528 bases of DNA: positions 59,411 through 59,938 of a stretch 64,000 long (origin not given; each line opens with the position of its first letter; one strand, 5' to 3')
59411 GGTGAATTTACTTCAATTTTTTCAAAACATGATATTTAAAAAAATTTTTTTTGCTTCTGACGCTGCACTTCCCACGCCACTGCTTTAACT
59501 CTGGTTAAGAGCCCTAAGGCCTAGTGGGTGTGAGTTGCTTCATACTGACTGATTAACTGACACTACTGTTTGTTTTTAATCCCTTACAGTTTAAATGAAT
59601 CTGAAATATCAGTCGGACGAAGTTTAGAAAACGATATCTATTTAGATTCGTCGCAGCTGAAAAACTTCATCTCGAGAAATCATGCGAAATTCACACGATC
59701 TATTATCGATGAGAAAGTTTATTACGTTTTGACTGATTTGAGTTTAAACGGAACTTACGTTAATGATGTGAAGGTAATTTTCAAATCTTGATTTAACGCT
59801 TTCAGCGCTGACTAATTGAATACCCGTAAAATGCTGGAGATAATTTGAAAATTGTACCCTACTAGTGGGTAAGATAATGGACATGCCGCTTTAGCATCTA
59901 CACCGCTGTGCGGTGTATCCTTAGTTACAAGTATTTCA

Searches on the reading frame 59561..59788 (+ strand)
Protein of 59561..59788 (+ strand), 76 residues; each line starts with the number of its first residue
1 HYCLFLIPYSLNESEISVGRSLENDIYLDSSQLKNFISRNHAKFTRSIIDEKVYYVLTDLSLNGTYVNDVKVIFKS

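Call 37: search_protein_families(library=pfam, proteins=[window:59561-59788:+], max_evalue=1)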
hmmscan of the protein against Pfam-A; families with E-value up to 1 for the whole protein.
window:59561-59788:+ (76 aa): 2 families
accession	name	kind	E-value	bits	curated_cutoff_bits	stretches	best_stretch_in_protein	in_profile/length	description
PF00498.31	FHA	-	1e-10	42.3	20.7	1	16-72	1-51/67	FHA domain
PF16697.10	Yop-YscD_cpl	-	0.017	15.8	33.2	1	9-72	12-68/94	Inner membrane component of T3SS, cytoplasmic domain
